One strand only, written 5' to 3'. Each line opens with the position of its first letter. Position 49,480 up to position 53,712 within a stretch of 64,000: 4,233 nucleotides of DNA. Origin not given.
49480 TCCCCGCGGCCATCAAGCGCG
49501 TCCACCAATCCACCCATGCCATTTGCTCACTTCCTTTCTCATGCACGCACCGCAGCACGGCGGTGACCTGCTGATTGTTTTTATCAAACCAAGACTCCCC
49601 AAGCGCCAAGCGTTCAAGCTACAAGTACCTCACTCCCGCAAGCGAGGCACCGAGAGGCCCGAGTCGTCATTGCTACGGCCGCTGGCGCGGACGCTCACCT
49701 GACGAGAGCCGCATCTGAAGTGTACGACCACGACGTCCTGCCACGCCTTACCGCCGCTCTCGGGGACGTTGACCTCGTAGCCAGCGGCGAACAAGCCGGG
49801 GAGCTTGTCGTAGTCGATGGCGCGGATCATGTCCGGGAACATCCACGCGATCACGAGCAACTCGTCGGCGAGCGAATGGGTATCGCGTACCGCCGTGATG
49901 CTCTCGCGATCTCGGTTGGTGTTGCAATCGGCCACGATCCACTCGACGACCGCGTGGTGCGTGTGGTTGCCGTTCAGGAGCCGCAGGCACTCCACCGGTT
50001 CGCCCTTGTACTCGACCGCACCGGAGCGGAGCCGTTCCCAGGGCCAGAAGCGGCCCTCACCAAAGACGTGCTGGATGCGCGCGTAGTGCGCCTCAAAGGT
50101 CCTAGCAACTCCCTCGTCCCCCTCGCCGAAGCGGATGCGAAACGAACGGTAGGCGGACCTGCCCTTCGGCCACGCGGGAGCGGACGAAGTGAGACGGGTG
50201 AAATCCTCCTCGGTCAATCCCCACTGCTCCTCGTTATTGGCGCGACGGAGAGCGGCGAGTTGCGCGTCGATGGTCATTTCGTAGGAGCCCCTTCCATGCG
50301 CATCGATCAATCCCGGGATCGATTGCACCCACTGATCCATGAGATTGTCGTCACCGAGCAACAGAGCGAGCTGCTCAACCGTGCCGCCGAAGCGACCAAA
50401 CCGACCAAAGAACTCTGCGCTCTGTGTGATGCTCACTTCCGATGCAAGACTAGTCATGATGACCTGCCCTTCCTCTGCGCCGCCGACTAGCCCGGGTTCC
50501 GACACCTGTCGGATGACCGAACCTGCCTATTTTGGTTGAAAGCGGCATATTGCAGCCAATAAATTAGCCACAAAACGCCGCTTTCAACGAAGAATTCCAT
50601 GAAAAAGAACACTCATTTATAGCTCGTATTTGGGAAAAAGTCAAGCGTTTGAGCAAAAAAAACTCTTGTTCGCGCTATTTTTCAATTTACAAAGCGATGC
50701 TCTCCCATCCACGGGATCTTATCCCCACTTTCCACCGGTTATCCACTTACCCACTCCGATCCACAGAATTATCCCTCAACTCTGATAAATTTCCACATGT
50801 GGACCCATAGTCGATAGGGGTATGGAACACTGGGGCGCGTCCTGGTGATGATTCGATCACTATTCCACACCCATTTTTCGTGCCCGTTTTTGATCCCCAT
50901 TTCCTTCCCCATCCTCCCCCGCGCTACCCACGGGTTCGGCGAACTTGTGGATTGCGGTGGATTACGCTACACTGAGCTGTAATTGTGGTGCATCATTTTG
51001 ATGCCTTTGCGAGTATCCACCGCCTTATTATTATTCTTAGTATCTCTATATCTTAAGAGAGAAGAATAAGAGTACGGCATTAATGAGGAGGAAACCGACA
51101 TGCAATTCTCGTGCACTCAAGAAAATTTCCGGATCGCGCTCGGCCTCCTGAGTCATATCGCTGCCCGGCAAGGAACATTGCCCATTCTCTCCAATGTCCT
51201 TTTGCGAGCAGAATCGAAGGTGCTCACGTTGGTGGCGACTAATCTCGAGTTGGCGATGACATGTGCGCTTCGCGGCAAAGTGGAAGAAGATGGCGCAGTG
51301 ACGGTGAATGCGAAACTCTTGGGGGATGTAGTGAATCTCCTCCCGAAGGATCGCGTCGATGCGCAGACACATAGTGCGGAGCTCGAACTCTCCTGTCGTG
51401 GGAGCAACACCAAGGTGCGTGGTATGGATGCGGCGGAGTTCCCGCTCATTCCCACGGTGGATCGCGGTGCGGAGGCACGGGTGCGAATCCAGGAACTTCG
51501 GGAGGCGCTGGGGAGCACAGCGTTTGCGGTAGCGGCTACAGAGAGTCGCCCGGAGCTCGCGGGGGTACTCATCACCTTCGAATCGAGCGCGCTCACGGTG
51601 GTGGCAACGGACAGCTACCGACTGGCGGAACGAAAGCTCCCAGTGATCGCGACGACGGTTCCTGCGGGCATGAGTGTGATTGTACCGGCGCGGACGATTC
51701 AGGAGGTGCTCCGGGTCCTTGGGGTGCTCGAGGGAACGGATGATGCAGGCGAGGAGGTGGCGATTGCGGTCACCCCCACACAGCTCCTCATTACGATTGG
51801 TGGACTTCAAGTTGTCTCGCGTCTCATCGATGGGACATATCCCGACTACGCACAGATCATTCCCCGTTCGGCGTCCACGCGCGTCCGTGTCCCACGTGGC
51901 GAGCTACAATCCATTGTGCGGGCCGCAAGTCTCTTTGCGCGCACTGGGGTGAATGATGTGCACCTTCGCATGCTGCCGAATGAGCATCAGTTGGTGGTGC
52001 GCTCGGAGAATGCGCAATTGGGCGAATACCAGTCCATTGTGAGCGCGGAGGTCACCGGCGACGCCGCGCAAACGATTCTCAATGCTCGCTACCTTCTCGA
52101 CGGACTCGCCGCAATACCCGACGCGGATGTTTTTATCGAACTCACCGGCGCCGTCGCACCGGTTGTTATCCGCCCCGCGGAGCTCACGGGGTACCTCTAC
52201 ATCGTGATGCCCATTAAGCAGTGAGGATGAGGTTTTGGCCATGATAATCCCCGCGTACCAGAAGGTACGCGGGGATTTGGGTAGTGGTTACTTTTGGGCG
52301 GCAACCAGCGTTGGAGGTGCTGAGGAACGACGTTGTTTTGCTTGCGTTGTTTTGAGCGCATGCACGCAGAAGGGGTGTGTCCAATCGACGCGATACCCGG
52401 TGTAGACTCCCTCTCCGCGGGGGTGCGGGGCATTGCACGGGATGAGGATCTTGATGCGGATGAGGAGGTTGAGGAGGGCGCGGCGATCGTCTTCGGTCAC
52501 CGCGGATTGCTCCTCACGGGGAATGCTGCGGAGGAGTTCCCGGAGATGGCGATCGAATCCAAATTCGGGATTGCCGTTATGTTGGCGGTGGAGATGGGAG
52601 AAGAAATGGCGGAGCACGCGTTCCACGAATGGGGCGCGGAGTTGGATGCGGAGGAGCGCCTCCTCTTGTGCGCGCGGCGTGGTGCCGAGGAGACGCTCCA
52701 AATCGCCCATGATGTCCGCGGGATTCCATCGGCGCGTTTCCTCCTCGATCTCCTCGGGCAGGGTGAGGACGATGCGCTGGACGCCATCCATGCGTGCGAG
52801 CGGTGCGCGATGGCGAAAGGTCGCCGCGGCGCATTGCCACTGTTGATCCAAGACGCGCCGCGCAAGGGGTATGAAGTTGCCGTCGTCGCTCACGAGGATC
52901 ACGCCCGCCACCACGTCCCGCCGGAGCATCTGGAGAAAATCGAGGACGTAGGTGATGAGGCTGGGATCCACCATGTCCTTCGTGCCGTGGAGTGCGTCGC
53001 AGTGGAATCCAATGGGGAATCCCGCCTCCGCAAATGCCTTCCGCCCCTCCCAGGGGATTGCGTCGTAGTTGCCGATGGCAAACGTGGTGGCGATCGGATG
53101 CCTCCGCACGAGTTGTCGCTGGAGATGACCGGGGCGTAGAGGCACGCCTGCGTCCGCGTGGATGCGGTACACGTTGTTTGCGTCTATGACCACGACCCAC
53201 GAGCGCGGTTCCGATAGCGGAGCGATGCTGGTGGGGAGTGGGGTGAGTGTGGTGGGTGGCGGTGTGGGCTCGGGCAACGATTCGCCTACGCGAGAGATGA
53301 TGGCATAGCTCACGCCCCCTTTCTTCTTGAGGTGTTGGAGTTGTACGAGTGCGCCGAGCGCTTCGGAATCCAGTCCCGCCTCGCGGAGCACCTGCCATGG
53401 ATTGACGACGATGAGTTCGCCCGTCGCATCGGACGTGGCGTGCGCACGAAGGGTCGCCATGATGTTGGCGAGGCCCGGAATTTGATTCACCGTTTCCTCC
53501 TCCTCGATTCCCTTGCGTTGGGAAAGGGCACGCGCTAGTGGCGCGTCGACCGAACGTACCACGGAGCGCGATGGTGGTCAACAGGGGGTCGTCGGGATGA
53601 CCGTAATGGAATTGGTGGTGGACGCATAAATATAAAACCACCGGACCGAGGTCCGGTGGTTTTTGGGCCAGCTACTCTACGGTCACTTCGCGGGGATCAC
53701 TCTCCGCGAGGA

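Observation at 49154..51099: Two-gene insertion separating dnaA from the putative oriC and dnaN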

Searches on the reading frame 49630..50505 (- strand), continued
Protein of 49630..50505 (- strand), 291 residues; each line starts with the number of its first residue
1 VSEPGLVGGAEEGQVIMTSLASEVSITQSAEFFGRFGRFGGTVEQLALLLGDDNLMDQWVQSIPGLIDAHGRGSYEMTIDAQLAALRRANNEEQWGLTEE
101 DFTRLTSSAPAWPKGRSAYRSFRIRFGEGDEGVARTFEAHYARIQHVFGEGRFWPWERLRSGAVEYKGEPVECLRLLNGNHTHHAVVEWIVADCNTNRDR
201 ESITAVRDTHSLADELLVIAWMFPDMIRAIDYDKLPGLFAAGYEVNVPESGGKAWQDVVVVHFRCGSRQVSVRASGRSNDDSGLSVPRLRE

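Call 91: search_protein_families(library=pfam, proteins=[L091:5006-5230:+, L091:5901-6884:+, L091:7121-8359:+, L091:1934-2428:+, L091:2513-2962:+, L091:1381-2136:-, L139:5642-6745:+, L139:2299-3798:+, L139:6742-7872:-], max_evalue=0.01)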
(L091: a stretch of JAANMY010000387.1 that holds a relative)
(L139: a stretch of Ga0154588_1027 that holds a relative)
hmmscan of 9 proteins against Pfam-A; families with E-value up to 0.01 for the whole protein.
L091:5006-5230:+ (74 aa): 0 families

L091:5901-6884:+ (327 aa): 1 family
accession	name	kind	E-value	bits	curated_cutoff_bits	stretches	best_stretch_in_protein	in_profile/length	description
PF00078.32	RVT_1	-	4.3e-22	79.3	29.6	1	69-272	8-204/205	Reverse transcriptase (RNA-dependent DNA polymerase)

L091:7121-8359:+ (412 aa): 0 families

L091:1934-2428:+ (164 aa): 0 families

L091:2513-2962:+ (149 aa): 0 families

L091:1381-2136:- (251 aa): 6 families
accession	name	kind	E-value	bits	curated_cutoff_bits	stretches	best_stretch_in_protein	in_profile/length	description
PF13189.12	Cytidylate_kin2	-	3.7e-20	73.3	28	1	65-229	1-175/176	Cytidylate kinase-like family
PF13238.12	AAA_18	-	8.1e-14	52.6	29.4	1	67-183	2-121/128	AAA domain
PF13207.12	AAA_17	-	8.1e-08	33.1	27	1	70-173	2-122/136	AAA domain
PF02224.24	Cytidylate_kin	-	1.3e-07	32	26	1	67-101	2-36/211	Cytidylate kinase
PF01202.28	SKI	-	5.8e-05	23.7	22.1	1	72-92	1-21/159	Shikimate kinase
PF00004.35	AAA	-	0.00011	23.1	21.2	1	68-96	3-31/131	ATPase family associated with various cellular activities (AAA)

L139:5642-6745:+ (367 aa): 1 family
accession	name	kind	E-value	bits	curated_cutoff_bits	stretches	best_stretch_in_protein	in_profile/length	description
PF00078.32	RVT_1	-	2e-19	70.6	29.6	1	116-320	8-205/205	Reverse transcriptase (RNA-dependent DNA polymerase)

L139:2299-3798:+ (499 aa): 1 family
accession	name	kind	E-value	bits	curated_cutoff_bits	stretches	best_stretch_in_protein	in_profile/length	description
PF17289.8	Terminase_6C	-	4.7e-05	23.9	22.6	1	322-470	1-152/155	Terminase RNaseH-like domain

L139:6742-7872:- (376 aa): 0 families

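Call 107: search_dna_similar(query=window:49630-50457:-, collection=phages, mode=protein, max_evalue=0.001, max_rows=10)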
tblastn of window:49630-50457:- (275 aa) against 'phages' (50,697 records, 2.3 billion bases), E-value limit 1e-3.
No match.

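Call 108: find_related_loci(query=A3, collection=viral_contigs, flank=5000)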
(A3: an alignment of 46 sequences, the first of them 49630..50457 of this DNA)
Query A3 (275 aa) in viral_contigs; peptide patterns used: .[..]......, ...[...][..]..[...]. (x = any residue, [..] = any of these).
20 stretches matched a pattern, but none encodes a relative of the query by tblastn (E <= 1e-3).

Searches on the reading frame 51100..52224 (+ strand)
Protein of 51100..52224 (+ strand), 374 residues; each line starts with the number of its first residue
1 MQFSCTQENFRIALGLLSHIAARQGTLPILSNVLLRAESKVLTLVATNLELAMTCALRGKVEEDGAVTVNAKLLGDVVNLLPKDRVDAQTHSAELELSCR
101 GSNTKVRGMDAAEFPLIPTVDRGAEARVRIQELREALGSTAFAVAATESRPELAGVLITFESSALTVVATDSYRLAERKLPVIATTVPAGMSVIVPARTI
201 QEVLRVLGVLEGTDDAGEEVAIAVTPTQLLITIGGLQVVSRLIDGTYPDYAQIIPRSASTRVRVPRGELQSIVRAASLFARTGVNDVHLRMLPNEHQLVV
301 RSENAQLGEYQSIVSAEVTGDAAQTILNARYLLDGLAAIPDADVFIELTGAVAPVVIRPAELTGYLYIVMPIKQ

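Call 4: search_protein_families(library=pfam, proteins=[window:51100-52224:+], max_evalue=1)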
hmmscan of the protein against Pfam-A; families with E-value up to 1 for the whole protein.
window:51100-52224:+ (374 aa): 3 families
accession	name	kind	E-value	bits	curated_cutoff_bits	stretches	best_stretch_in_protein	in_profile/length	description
PF02767.21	DNA_pol3_beta_2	-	2.7e-28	99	27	2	130-249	4-116/116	DNA polymerase III beta subunit, central domain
PF00712.24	DNA_pol3_beta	-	1.1e-27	97.1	24.4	3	1-118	1-120/120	DNA polymerase III beta subunit, N-terminal domain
PF02768.20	DNA_pol3_beta_3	-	5.7e-16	58.9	27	1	252-372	2-120/121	DNA polymerase III beta subunit, C-terminal domain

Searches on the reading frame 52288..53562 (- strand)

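Call 4: search_protein_families(library=pfam, proteins=[window:52288-53562:-], max_evalue=1)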
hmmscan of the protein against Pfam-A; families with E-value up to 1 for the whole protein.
window:52288-53562:- (424 aa): 1 family
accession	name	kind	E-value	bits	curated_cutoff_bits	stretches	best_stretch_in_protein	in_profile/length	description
PF01936.24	NYN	-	8.6e-07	30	24.2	1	124-241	4-117/145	NYN domain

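Call 5: search_protein_families(library=phrogs, proteins=[window:52288-53562:-], max_evalue=1)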
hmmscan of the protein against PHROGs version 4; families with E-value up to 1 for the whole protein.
window:52288-53562:- (424 aa): 1 family
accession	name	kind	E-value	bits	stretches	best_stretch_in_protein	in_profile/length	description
phrog_38143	-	unknown function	0.032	15.4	1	14-42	16-44/70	-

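Call 6: search_protein_families(library=padloc, proteins=[window:52288-53562:-], max_evalue=1)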
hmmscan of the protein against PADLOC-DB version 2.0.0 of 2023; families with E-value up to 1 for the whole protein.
window:52288-53562:- (424 aa): 1 family
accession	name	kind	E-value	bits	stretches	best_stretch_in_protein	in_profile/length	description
PDLC01154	NYN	-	0.069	10.5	1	220-238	248-266/310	"LabA-like protein, NYN family nuclease"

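Call 7: search_protein_families(library=ncbifam, proteins=[window:52288-53562:-], max_evalue=1)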
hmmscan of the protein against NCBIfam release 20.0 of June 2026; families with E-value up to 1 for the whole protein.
window:52288-53562:- (424 aa): 1 family
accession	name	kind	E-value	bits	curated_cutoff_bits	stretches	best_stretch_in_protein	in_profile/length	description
NF052646.1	DABADecarRhbB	equivalog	0.11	11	900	1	206-236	304-334/491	L-2,4-diaminobutyrate decarboxylase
